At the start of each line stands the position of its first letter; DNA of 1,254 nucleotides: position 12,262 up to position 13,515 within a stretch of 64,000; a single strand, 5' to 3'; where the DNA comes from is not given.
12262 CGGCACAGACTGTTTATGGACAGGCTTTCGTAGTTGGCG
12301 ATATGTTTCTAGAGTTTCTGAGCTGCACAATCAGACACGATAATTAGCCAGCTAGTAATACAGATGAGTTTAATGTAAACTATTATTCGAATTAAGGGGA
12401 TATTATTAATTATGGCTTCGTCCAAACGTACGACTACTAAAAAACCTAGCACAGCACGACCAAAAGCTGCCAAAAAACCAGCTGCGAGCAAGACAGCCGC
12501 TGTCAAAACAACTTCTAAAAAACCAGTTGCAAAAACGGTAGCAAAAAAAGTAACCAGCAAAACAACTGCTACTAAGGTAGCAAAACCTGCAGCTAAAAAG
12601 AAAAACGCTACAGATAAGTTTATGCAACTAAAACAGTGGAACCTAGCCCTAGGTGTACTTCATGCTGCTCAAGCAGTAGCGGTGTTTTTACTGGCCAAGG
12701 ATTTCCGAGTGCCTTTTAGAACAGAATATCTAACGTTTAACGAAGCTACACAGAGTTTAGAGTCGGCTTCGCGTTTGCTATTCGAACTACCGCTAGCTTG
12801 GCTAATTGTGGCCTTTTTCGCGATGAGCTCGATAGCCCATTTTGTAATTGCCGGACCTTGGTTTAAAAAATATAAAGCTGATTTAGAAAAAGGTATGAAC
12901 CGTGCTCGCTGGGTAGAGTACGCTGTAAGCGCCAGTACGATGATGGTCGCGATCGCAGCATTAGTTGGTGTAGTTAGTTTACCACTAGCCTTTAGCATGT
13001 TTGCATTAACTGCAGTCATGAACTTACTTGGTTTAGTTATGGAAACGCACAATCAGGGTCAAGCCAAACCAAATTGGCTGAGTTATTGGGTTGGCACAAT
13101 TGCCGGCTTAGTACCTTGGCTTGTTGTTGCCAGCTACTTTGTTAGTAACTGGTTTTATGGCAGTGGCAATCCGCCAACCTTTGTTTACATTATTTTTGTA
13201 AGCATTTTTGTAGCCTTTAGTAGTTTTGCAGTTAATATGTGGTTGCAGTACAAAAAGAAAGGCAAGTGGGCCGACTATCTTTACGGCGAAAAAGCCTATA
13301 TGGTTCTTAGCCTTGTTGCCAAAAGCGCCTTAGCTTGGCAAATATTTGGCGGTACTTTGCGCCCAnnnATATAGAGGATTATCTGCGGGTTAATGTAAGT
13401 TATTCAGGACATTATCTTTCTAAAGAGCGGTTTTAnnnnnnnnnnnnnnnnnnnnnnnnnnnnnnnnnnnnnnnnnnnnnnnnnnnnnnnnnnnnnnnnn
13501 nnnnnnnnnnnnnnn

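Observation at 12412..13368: Heliorhodopsin with a possible ~70-aa polycationic (histone-H1-like) cytoplasmic tail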

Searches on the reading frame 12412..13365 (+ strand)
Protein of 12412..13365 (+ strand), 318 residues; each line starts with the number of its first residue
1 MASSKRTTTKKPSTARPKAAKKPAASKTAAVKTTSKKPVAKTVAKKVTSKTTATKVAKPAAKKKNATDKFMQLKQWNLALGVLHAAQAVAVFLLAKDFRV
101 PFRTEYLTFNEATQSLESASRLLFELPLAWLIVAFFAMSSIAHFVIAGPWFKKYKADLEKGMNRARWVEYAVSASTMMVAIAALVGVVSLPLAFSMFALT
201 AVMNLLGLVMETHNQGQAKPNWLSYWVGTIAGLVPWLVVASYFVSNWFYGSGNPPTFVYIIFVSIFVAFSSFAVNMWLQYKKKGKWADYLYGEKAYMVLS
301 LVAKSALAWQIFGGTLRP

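Call 3: search_protein_families(library=pfam, proteins=[window:12412-13365:+], max_evalue=0.01)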
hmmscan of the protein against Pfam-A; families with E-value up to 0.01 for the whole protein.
window:12412-13365:+ (318 aa): 2 families
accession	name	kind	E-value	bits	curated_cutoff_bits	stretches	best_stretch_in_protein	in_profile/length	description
PF18761.7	Heliorhodopsin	-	1.2e-90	303.5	26.7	1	73-316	1-242/242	Heliorhodopsin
PF20480.3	DUF6720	-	0.0091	15.9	27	0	194-270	99-174/307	Family of unknown function (DUF6720)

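Call 4: search_solved_structures(query=window:12412-13365:+, show_alignments=2, max_evalue=0.01)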
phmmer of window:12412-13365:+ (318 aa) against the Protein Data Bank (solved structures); distinct sequences matched with E-value up to 0.01: 6.
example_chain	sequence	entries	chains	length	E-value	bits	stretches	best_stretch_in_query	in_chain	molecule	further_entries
6is6_A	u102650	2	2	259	7e-65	222.6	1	66-318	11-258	heliorhodopsin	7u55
7clj_A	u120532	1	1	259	1.5e-64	221.5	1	66-318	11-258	heliorhodopsin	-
9ljj_A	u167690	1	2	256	6.9e-56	193.1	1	69-318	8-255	Heliorhodopsin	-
6su3_X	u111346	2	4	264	7.7e-56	192.9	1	69-318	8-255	48C12 heliorhodopsin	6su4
6uh3_A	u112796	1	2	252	3.1e-55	190.9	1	69-316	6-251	Heliorhodopsin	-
9vfc_A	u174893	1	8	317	2.5e-38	135.4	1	72-318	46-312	heliorhodopsin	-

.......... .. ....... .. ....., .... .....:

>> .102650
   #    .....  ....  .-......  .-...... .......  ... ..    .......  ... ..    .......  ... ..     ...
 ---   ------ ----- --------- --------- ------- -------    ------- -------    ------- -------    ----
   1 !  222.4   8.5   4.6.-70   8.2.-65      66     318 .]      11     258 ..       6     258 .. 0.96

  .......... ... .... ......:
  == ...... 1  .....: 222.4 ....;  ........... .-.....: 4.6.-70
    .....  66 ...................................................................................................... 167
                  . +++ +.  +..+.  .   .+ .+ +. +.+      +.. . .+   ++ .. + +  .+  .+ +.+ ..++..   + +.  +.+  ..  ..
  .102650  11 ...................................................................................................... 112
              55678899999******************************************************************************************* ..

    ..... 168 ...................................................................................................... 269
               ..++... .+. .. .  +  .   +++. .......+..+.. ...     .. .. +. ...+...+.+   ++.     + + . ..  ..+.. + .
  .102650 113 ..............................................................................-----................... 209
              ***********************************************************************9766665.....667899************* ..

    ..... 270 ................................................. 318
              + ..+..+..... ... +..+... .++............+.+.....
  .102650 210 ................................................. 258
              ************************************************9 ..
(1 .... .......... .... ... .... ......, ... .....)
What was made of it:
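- On Heliorhodopsin (Pfam PF18761 / NCBIfam NF038020): The 7clj mutant differs from 6is6 at the E169-aligned position (call 4).
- Checked: The best PDB matches are TaHeR 6is6 (7e-65) and 48C12 6su3 (7.7e-56) (call 4).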

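Call 5: find_homologous_proteins(query=window:12412-13365:+, max_evalue=1e-10)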
Query window:12412-13365:+ (318 aa): 4475 proteins with E <= 1e-10 among 8000 candidates; the best 120 are listed.
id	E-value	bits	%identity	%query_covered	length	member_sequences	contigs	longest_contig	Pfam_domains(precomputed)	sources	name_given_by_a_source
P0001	1.1e-156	539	100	78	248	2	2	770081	PF18761.8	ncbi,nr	ncbi:heliorhodopsin HeR [Candidatus Saccharibacteria bacterium]|nr:heliorhodopsin HeR [Candidatus Sa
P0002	8.3e-141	487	74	92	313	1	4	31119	PF18761.8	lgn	-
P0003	2.5e-135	469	76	79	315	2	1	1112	PF18761.8,PF07382.17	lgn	-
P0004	4.5e-119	415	59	95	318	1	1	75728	PF18761.8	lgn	-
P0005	7.8e-116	405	62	86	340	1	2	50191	PF18761.8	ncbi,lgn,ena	-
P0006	1.3e-107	378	54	98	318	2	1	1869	PF18761.8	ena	-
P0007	4.2e-105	369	56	89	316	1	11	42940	PF18761.8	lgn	-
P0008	8.2e-101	355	58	91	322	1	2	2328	PF18761.8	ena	-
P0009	8.7e-99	349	58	86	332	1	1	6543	PF18761.8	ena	-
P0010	1.7e-98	348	59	85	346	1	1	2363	PF18761.8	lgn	-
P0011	1.0e-97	345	57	90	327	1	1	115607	PF18761.8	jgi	jgi:hypothetical protein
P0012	3.6e-97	343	57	86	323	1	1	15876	PF18761.8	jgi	jgi:hypothetical protein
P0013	5.4e-97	343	56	86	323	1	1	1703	PF18761.8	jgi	jgi:hypothetical protein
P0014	9.8e-97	342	57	86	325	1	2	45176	PF18761.8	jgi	jgi:hypothetical protein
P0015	3.4e-96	340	59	81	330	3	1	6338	PF18761.8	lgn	-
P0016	5.5e-96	340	60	79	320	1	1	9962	PF18761.8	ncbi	-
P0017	5.6e-95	336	57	80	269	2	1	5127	PF18761.8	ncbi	ncbi:MAG: heliorhodopsin HeR, partial [Patescibacteria group bacterium]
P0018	1.5e-94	335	55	85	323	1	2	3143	PF18761.8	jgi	jgi:hypothetical protein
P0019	1.6e-94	335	54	95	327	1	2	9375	PF18761.8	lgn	-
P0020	3.3e-94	334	54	94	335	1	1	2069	PF18761.8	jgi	jgi:hypothetical protein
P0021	3.6e-94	334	59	81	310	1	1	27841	PF18761.8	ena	-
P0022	5.3e-94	333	56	86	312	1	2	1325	PF18761.8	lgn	-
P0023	7.4e-94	333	57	90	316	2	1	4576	PF18761.8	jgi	jgi:hypothetical protein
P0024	9.6e-94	332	58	82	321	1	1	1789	PF18761.8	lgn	-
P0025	1.2e-93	332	58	82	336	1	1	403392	PF18761.8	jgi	jgi:hypothetical protein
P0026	2.6e-93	331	57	89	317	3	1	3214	PF18761.8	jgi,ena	-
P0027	3.0e-93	331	54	100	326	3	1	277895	PF18761.8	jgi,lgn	jgi:hypothetical protein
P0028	5.0e-93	330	57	79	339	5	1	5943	PF18761.8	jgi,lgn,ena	-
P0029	5.2e-93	330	53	99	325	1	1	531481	PF18761.8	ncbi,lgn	-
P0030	6.2e-93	330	62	79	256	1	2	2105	PF18761.8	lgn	-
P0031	6.2e-93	330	58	81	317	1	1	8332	PF18761.8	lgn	-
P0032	6.5e-93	329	53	100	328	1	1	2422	PF18761.8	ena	-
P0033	6.7e-93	329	57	90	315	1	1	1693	PF18761.8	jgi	jgi:hypothetical protein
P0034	2.2e-92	328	61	80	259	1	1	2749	PF18761.8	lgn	-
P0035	3.3e-92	327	55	80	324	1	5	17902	PF18761.8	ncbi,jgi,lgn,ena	-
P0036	3.8e-92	327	55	85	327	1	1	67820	PF18761.8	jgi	jgi:hypothetical protein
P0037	4.9e-92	327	55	93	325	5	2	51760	PF18761.8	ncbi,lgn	-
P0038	6.4e-92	326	60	81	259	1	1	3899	PF18761.8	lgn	-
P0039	8.1e-92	326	57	79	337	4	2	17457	PF18761.8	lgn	-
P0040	9.1e-92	326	52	86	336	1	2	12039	PF18761.8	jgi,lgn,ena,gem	-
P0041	1.1e-91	325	57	82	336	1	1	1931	PF18761.8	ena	-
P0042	1.2e-91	325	55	92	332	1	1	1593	PF18761.8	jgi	-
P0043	1.2e-91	325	54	90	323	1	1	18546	PF18761.8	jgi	jgi:hypothetical protein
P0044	1.2e-91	325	53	90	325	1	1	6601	PF18761.8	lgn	-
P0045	1.2e-91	325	57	81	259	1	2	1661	PF18761.8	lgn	-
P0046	1.3e-91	325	56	84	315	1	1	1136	PF18761.8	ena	-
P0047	1.4e-91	325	59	84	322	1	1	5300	PF18761.8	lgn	-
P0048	1.6e-91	325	56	87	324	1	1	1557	PF18761.8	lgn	-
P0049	2.4e-91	324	54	98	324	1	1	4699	PF18761.8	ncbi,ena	-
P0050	2.5e-91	324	60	81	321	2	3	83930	PF18761.8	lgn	-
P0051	2.7e-91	324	62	79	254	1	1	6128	PF18761.8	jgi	jgi:hypothetical protein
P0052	3.0e-91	324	55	85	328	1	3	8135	PF18761.8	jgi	jgi:hypothetical protein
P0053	3.4e-91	324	55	93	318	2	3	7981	PF18761.8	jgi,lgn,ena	-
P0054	3.9e-91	324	59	81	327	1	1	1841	PF18761.8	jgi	jgi:Heliorhodopsin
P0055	4.4e-91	323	54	94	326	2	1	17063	PF18761.8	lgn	-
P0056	4.6e-91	323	56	82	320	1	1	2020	PF18761.8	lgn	-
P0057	5.2e-91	323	51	100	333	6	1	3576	PF18761.8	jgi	jgi:hypothetical protein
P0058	5.6e-91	323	55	85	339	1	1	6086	PF18761.8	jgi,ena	-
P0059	6.7e-91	323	56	84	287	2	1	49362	PF18761.8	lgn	-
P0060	6.8e-91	323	58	78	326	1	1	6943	PF18761.8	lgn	-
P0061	8.3e-91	323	57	82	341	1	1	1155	PF18761.8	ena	-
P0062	9.2e-91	322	61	78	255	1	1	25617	PF18761.8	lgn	-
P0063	1.0e-90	322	59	81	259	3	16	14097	PF18761.8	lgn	-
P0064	1.1e-90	322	59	78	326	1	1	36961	PF18761.8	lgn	-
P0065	1.3e-90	322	57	81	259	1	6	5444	PF18761.8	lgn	-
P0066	2.1e-90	321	59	78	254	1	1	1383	PF18761.8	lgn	-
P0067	2.2e-90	321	53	85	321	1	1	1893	PF18761.8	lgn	-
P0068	2.3e-90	321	53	98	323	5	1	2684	PF18761.8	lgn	-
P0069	2.7e-90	321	57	84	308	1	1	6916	PF18761.8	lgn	-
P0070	2.9e-90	321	61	78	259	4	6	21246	PF18761.8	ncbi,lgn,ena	-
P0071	2.9e-90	321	64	71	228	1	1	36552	PF18761.8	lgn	-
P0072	2.9e-90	321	55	93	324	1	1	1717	PF18761.8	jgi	jgi:hypothetical protein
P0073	3.1e-90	321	58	79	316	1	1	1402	PF18761.8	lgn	-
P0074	3.1e-90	321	60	77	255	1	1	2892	PF18761.8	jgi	jgi:hypothetical protein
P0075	3.4e-90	321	58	79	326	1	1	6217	PF18761.8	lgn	-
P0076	3.8e-90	320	54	100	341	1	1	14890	PF18761.8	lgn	-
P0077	4.0e-90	320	51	100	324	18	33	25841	PF18761.8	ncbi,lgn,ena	-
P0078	4.1e-90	320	59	82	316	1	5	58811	PF18761.8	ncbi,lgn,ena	-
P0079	4.4e-90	320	60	79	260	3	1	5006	PF18761.8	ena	-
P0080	4.5e-90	320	53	92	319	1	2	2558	PF18761.8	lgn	-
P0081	4.6e-90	320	53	98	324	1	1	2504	PF18761.8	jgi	jgi:hypothetical protein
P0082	5.2e-90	320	54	92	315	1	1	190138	PF18761.8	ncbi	-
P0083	5.4e-90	320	61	79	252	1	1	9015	PF18761.8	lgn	-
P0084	5.4e-90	320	58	81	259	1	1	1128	PF18761.8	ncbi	-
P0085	7.0e-90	320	53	86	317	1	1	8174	PF18761.8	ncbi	-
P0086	7.4e-90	319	58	81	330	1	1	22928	PF18761.8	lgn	-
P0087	9.3e-90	319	51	91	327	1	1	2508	PF18761.8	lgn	-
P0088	9.3e-90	319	53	96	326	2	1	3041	PF18761.8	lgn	-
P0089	9.7e-90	319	54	90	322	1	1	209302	PF18761.8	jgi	jgi:hypothetical protein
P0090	1.2e-89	319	52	98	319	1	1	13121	PF18761.8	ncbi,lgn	-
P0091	1.4e-89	319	56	78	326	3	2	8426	PF18761.8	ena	-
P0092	1.4e-89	318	60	80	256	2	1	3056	PF18761.8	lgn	-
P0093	1.5e-89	318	55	84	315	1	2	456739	PF18761.8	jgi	jgi:hypothetical protein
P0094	1.6e-89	318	57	79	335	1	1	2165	PF18761.8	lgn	-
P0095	1.7e-89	318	55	91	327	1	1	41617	PF18761.8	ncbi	-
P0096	1.7e-89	318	51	97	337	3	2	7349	PF18761.8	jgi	jgi:hypothetical protein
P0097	1.8e-89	318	52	100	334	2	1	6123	PF18761.8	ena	-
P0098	1.8e-89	318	52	100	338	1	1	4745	PF18761.8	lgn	-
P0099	1.9e-89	318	53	97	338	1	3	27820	PF18761.8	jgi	jgi:hypothetical protein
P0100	2.0e-89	318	57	80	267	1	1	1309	PF18761.8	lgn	-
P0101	2.1e-89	318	57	80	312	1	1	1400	PF18761.8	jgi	jgi:hypothetical protein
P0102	2.2e-89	318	59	79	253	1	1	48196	PF18761.8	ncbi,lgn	-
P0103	2.8e-89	318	50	95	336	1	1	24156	PF18761.8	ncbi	-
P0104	3.5e-89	317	59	77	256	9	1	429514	PF18761.8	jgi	jgi:uncharacterized membrane protein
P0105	3.7e-89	317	61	77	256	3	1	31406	PF18761.8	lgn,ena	-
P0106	3.9e-89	317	57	79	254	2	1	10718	PF18761.8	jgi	jgi:hypothetical protein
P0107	4.0e-89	317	57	81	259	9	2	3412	PF18761.8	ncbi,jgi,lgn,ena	-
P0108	4.5e-89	317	57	82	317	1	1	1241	PF18761.8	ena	-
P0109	5.9e-89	316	59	79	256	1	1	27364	PF18761.8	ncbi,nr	ncbi:heliorhodopsin HeR [Candidatus Microgenomates bacterium]|nr:heliorhodopsin HeR [Candidatus Micr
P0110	6.1e-89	316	58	82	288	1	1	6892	PF18761.8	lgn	-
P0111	6.5e-89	316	61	77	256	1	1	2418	PF18761.8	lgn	-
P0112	7.7e-89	316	55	87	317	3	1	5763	PF18761.8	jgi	jgi:hypothetical protein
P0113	9.6e-89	316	59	80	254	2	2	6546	PF18761.8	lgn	-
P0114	1.0e-88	316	56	83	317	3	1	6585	PF18761.8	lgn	-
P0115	1.1e-88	316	58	81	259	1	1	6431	PF18761.8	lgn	-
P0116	1.3e-88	315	54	83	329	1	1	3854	PF18761.8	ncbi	-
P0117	1.3e-88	315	56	81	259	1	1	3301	PF18761.8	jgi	jgi:hypothetical protein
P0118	1.6e-88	315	52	100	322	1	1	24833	PF18761.8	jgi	jgi:hypothetical protein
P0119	1.6e-88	315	53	93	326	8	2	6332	PF18761.8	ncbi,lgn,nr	ncbi:heliorhodopsin HeR [Candidatus Saccharibacteria bacterium]|nr:heliorhodopsin HeR [Candidatus Sa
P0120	1.9e-88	315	51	100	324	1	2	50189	PF18761.8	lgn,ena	-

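Call 19: find_related_loci(query=A1, collection=genome_contigs, flank=6000)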
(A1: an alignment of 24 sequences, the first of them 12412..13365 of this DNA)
Query A1 (318 aa) in genome_contigs; peptide patterns used: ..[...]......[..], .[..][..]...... (x = any residue, [..] = any of these).
600 stretches matched a pattern (row limit reached: there are more); 595 encode a relative of the query (tblastn E <= 1e-3); the best 80 are kept; 80 distinct loci.
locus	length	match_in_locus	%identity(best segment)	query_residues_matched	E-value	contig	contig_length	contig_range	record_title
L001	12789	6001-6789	58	55-318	6e-99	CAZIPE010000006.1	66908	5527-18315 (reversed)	MAG TPA_asm: uncultured Candidatus Saccharibacteria bacterium isolate SRP173033_co2_102 genome assembly, contig: NODE_12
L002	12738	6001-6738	59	73-318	1e-96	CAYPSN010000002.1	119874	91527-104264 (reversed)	MAG TPA_asm: uncultured Candidatus Saccharibacteria bacterium isolate SRP133034_co1_64 genome assembly, contig: NODE_46_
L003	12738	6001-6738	59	73-318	2e-96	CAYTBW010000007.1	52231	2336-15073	MAG TPA_asm: uncultured Candidatus Saccharibacteria bacterium isolate SRP285395_co2_395 genome assembly, contig: NODE_89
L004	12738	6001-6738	59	73-318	9e-96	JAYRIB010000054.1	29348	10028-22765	MAG: Candidatus Saccharimonadia bacterium isolate SZ_szas25bin.42 k141_1284473, whole genome shotgun sequence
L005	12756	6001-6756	58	67-318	4e-94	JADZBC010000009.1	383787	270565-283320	MAG: bacterium isolate SJ655 c_000001012947, whole genome shotgun sequence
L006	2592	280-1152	53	24-318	7e-97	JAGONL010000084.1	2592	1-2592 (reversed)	Candidatus Saccharibacteria bacterium isolate Go_SlAct_bin_486 Go_SlAct_367102_length_2592_cov_5.187424, whole genome sh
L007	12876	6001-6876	55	30-318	5e-94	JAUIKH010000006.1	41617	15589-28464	MAG: bacterium isolate Co_bin.354 NODE_6085_length_41617_cov_1.441480, whole genome shotgun sequence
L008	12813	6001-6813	55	55-318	9e-94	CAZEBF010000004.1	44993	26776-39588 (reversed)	MAG TPA_asm: uncultured Candidatus Saccharibacteria bacterium isolate SRP286056_co1_136 genome assembly, contig: NODE_81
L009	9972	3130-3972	51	32-318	4e-93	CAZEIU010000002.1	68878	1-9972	MAG TPA_asm: uncultured Candidatus Saccharibacteria bacterium isolate binchicken_co118_318 genome assembly, contig: NODE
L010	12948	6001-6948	53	5-318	1e-92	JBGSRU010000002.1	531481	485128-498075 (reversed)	MAG: Candidatus Saccharimonadales bacterium isolate JTS-AC366 k141_2960951, whole genome shotgun sequence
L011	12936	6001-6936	50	15-318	2e-92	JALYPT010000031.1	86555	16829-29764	MAG: bacterium isolate MDV bin44 SD1454-56_k127_743062, whole genome shotgun sequence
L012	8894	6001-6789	54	60-318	4e-92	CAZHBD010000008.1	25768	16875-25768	MAG TPA_asm: uncultured Candidatus Saccharibacteria bacterium isolate SRP173033_co2_238 genome assembly, contig: NODE_65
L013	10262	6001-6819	56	49-318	3e-91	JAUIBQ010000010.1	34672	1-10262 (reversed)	MAG: bacterium isolate 6_bin.47 NODE_1278_length_34672_cov_1.137212, whole genome shotgun sequence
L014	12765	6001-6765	57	63-318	1e-91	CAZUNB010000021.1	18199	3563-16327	MAG TPA_asm: uncultured Candidatus Saccharibacteria bacterium isolate SRP286056_co3_490 genome assembly, contig: NODE_29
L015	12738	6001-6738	58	73-318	2e-91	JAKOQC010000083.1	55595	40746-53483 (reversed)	MAG: bacterium isolate all_maxbin.105 k201_223890, whole genome shotgun sequence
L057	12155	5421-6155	56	73-318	2e-83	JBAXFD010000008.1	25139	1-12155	MAG: Candidatus Saccharibacteria bacterium isolate ELA262 MAG262_8, whole genome shotgun sequence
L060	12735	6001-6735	57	73-318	4e-83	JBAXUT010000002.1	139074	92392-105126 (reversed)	MAG: Candidatus Saccharibacteria bacterium isolate ELA668 MAG668_2, whole genome shotgun sequence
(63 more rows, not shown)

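Call 27: find_encoding_contigs(protein=P0002, flank=6000, max_places=2)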
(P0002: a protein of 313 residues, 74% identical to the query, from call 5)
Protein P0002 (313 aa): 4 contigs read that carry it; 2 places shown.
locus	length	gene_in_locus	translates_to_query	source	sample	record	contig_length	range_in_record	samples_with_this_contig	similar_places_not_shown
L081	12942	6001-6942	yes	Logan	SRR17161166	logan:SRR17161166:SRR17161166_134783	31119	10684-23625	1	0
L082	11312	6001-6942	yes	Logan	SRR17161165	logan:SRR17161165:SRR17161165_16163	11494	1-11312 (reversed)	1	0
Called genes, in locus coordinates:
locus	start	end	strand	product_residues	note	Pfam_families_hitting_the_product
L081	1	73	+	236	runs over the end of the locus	PF02517:Rce1-like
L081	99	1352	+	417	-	PF00587:tRNA-synt_2b, PF03129:HGTP_anticodon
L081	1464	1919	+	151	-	PF03449:GreA_GreB_N, PF01272:GreA_GreB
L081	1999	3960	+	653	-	PF01336:tRNA_anti-codon, PF00152:tRNA-synt_2, PF09391:DUF2000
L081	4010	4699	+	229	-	-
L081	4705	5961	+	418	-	PF01938:TRAM, PF05958:tRNA_U5-meth_tr (weak)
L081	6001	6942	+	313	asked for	PF18761:Heliorhodopsin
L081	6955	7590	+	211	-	PF12710:HAD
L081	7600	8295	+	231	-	PF04452:Methyltrans_RNA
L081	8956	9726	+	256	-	PF12705:PDDEXK_1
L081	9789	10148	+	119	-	-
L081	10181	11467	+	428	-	PF02403:Seryl_tRNA_N, PF00587:tRNA-synt_2b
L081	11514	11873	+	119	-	PF02482:Ribosomal_S30AE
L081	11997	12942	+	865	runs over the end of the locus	PF07517:SecA_DEAD, PF01043:SecA_PP_bind, PF21090:P-loop_SecA, PF07516:SecA_SW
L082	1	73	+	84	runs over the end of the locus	?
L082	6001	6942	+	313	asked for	PF18761:Heliorhodopsin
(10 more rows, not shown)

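Call 28: find_encoding_contigs(protein=P0004, flank=6000, max_places=2)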
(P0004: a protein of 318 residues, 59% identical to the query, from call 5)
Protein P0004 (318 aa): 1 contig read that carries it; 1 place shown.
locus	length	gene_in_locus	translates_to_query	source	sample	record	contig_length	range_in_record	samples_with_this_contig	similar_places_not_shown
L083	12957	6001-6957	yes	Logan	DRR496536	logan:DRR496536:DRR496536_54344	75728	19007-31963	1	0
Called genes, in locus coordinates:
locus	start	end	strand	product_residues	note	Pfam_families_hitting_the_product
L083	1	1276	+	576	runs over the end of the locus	PF00587:tRNA-synt_2b, PF04073:tRNA_edit, PF03129:HGTP_anticodon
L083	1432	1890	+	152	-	PF03449:GreA_GreB_N, PF01272:GreA_GreB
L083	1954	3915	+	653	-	PF01336:tRNA_anti-codon, PF00152:tRNA-synt_2, PF09391:DUF2000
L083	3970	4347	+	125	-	PF11750:DUF3307 (weak)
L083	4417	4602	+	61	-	PF07411:DUF1508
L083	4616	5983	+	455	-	PF01938:TRAM (faint), PF05958:tRNA_U5-meth_tr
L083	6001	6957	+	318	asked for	PF18761:Heliorhodopsin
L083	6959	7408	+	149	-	PF01243:PNPOx_N (weak)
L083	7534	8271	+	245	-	PF03059:NAS, PF08241:Methyltransf_11 (weak), PF08242:Methyltransf_12 (weak), PF13649:Methyltransf_25 (weak)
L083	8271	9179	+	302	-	PF02492:cobW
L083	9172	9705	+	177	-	-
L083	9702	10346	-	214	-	PF22468:ACT_9 (weak)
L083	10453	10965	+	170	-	PF00583:Acetyltransf_1, PF13508:Acetyltransf_7 (faint)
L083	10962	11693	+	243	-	PF01411:tRNA-synt_2c, PF07973:tRNA_SAD (weak)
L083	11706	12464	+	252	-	-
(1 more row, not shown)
